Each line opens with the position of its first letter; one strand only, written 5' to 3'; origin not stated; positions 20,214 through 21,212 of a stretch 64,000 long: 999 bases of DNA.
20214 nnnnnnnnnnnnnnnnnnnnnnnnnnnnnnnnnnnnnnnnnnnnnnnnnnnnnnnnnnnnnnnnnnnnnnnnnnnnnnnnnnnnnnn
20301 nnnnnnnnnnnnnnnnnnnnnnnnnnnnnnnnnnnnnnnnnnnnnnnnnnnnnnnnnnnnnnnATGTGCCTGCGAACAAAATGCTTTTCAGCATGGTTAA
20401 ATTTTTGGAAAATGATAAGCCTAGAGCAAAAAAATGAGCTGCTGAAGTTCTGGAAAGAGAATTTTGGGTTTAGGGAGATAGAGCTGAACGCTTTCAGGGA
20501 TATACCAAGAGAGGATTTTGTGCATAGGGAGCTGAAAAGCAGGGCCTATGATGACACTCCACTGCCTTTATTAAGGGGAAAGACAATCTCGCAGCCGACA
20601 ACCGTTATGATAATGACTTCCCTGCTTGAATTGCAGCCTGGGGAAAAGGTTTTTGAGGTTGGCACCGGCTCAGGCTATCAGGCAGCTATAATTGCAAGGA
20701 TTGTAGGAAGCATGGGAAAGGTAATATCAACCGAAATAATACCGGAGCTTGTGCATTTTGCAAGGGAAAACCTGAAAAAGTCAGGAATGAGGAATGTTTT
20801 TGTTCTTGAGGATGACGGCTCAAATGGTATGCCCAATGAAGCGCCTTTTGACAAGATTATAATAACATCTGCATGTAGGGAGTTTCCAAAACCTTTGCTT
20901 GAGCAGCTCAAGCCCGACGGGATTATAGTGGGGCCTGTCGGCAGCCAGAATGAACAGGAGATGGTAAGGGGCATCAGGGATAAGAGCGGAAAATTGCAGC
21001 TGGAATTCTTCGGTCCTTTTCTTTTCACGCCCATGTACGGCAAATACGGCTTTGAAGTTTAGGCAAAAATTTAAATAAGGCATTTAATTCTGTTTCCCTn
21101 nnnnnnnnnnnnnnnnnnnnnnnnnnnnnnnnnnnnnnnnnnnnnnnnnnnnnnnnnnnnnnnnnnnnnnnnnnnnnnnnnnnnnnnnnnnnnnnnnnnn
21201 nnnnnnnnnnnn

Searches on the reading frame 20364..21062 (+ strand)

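Call 52: search_protein_families(library=pfam, proteins=[window:20364-21062:+])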
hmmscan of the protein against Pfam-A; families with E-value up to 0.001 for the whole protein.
window:20364-21062:+ (232 aa): 11 families
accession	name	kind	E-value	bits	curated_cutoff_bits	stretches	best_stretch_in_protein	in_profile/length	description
PF01135.25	PCMT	-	6.1e-55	186.7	20.3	1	39-226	20-207/210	Protein-L-isoaspartate(D-aspartate) O-methyltransferase (PCMT)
PF13847.12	Methyltransf_31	-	1.2e-11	44.9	27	1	92-188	3-107/145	Methyltransferase domain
PF08704.16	GCD14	-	6.5e-08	33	26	1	81-147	29-95/247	tRNA methyltransferase complex GCD14 subunit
PF13649.12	Methyltransf_25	-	2.5e-07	31.7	27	1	96-180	1-83/97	Methyltransferase domain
PF06325.19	PrmA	-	1.1e-05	25.5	22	1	78-189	146-257/296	Ribosomal protein L11 methyltransferase (PrmA)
PF01209.24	Ubie_methyltran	-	1.5e-05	25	20.1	1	90-176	45-131/233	ubiE/COQ5 methyltransferase family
PF01189.24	Methyltr_RsmB-F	-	3.4e-05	24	27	1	87-171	3-89/199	16S rRNA methyltransferase RsmB/F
PF02475.24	TRM5-TYW2_MTfase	-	5.8e-05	23.5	28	1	91-188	35-133/164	TRM5/TYW2 methyltransferase domain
PF01596.23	Methyltransf_3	-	0.00016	21.5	22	1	83-144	35-96/204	O-methyltransferase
PF00398.26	RrnaAD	-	0.00046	19.8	24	1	88-152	26-85/263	Ribosomal RNA adenine dimethylase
PF08241.18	Methyltransf_11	-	0.00067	20.7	21.2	0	98-175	2-74/95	Methyltransferase domain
